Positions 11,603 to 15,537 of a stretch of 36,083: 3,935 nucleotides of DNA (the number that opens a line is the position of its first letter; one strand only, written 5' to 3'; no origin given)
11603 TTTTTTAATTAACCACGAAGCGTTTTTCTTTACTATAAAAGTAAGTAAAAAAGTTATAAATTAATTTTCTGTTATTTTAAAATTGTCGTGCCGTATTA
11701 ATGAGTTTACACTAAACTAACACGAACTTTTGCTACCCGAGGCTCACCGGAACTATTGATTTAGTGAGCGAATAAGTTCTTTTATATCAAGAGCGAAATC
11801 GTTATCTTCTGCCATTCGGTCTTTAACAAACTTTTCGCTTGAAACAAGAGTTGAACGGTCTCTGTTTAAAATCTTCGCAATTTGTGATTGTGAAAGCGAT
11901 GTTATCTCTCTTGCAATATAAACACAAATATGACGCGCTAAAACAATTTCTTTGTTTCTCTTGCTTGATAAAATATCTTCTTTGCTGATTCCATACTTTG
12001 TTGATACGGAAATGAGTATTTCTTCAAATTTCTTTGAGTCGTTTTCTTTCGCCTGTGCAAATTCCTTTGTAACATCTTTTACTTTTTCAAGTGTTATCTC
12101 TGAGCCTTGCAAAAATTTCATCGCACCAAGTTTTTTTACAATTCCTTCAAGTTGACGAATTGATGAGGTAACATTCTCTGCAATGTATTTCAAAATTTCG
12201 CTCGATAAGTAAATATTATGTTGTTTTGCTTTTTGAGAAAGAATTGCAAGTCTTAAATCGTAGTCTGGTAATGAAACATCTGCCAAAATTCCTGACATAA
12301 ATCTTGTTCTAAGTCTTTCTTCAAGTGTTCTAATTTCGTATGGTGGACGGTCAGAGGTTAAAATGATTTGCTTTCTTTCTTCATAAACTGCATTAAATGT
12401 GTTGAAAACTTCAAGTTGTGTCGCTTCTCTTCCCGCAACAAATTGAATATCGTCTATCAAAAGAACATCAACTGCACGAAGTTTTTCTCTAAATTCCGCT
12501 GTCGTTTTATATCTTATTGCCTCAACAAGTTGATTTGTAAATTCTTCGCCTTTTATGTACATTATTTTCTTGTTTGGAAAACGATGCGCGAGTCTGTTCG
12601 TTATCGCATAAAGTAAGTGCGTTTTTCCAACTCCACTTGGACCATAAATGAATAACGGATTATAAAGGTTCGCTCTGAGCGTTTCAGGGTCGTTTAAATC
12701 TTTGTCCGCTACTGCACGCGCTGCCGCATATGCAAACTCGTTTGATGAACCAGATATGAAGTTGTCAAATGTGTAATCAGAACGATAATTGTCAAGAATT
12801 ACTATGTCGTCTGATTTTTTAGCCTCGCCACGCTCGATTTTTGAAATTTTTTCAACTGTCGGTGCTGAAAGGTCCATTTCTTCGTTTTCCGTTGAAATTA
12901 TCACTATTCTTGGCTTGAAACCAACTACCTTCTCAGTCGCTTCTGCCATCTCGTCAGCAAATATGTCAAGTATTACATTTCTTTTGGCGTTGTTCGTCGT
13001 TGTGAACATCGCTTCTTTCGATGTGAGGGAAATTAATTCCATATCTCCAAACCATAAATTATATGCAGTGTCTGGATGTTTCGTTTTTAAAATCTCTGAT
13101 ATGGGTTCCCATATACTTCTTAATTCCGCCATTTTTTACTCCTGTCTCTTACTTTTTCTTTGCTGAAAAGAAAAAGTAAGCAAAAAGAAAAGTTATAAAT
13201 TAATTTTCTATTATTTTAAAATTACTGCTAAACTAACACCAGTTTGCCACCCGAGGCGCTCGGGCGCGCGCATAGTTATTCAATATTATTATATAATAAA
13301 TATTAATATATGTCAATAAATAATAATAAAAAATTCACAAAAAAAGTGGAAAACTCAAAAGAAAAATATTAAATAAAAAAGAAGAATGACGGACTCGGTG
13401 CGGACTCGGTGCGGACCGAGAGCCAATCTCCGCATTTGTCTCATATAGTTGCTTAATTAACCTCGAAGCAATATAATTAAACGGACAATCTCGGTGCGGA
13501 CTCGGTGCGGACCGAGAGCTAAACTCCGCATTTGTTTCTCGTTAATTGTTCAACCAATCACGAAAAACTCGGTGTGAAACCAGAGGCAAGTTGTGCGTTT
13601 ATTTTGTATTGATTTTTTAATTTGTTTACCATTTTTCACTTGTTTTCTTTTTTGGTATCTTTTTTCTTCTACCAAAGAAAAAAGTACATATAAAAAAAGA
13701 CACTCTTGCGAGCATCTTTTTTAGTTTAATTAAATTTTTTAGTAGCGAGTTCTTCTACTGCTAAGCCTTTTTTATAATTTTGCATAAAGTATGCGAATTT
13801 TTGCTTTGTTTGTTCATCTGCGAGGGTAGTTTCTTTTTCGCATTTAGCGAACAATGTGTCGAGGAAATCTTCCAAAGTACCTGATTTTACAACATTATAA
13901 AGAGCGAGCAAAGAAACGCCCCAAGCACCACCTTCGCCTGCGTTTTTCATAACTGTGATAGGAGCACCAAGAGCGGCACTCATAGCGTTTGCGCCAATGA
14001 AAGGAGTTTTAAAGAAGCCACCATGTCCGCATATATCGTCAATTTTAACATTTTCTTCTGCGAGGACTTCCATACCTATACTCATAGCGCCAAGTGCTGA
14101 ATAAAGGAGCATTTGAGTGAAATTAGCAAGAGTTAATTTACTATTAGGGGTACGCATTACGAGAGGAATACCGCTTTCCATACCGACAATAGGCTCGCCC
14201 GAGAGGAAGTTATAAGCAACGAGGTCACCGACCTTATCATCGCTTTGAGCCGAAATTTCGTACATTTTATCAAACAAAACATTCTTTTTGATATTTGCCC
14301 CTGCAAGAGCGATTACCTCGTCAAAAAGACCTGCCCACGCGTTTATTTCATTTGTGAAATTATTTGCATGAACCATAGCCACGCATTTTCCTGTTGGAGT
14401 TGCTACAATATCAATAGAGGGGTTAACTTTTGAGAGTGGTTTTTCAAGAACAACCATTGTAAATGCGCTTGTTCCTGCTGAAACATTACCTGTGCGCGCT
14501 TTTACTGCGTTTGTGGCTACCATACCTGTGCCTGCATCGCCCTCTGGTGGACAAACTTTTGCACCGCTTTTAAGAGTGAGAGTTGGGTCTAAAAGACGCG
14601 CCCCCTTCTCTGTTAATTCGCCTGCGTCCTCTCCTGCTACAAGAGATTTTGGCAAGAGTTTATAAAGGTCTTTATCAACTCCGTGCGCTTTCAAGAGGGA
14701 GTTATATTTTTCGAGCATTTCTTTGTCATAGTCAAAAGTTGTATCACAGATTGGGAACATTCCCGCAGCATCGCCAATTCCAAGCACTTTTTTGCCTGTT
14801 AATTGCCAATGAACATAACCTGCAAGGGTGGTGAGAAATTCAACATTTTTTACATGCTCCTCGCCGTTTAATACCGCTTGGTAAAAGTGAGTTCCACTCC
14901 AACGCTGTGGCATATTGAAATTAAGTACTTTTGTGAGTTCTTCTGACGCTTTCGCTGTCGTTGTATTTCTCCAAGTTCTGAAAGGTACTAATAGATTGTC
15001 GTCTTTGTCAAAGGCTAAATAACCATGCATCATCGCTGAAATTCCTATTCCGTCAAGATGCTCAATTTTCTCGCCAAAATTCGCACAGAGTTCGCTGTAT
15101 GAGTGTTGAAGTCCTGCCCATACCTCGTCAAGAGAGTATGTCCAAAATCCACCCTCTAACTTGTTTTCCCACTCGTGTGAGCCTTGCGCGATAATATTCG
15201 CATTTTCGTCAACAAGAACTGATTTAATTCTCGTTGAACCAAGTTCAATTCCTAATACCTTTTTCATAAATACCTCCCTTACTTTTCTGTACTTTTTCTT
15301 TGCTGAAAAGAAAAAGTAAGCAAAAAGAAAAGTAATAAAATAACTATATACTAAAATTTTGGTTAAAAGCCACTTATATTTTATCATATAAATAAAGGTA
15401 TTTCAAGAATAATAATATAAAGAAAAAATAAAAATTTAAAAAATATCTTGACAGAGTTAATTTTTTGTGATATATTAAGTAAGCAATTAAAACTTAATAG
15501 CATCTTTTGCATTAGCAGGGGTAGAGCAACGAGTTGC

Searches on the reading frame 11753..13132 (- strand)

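Call 13: search_protein_families(library=pfam, proteins=[window:11753-13132:-])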
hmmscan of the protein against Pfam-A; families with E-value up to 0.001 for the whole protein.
window:11753-13132:- (459 aa): 11 families
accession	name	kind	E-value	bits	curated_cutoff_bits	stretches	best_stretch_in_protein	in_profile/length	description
PF00308.24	Bac_DnaA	-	1.3e-60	204.7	23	1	118-284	3-161/162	Bacterial DnaA ATPAse domain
PF08299.17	Bac_DnaA_C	-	3.6e-19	69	31.5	1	370-433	2-66/69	Bacterial dnaA protein helix-turn-helix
PF01695.23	IstB_IS21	-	6.6e-10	39.3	24.1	1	132-263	66-195/238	IstB-like ATP binding protein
PF00004.35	AAA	-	1.3e-09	39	21.2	1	161-279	2-124/131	ATPase family associated with various cellular activities (AAA)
PF01637.24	ATPase_2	-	2e-09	38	33.2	1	151-261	14-117/225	ATPase domain predominantly from Archaea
PF13173.12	AAA_14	-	5.1e-08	33.4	27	1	158-277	3-114/129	AAA domain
PF13401.12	AAA_22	-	1.9e-05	25.4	27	0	160-232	8-96/130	AAA domain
PF00910.28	RNA_helicase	-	3.7e-05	24.6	21.5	0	161-195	2-38/105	RNA helicase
PF13191.12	AAA_16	-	6.1e-05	24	32.6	1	158-218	25-73/167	AAA ATPase domain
PF11638.13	DnaA_N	-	0.00044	20.4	24.6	0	6-65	2-62/65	DnaA N-terminal domain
PF07728.20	AAA_5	-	0.0005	20.5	22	0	159-254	1-94/139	AAA domain (dynein-related subfamily)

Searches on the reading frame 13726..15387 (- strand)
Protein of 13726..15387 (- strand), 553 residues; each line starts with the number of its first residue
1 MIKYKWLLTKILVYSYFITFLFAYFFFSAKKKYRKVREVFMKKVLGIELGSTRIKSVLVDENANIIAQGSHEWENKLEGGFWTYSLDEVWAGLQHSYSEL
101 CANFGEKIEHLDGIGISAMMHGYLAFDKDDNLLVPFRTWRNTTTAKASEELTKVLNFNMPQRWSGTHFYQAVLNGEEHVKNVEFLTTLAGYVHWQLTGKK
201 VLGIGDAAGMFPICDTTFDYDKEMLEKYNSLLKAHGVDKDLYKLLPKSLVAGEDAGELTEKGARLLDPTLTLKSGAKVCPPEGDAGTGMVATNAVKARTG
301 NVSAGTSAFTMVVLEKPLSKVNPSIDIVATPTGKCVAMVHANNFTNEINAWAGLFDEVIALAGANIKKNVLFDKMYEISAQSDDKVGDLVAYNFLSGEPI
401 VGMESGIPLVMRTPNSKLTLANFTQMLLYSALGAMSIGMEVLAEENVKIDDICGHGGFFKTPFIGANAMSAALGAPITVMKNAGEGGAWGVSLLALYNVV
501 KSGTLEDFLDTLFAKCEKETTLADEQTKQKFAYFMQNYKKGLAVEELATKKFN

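Call 24: search_protein_families(library=ncbifam, proteins=[window:13726-15387:-])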
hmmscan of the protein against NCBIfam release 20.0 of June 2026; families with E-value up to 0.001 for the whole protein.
window:13726-15387:- (553 aa): 7 families
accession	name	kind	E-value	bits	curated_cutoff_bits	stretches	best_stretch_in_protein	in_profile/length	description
TIGR01312.1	XylB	equivalog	2.5e-32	112.1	380.25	1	45-540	1-478/481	xylulokinase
TIGR01314.1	gntK_FGGY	equivalog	2.4e-12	46.1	648.55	1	44-330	2-283/505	gluconokinase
NF003154.0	PRK04123.1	equivalog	3.4e-07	29.4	428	1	167-540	163-532/554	ribulokinase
NF011601.0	PRK15027.1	equivalog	4.2e-07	28.7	912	1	45-512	3-449/484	xylulokinase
NF008187.0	PRK10939.1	equivalog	1.1e-06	27.5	528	1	41-327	3-287/521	autoinducer-2 kinase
TIGR01311.1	glycerol_kin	equivalog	3e-06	25.9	590.35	1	44-312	3-270/496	glycerol kinase GlpK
TIGR02628.1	fuculo_kin_coli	equivalog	3.4e-06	26.3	470.9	1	45-265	4-224/465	L-fuculokinase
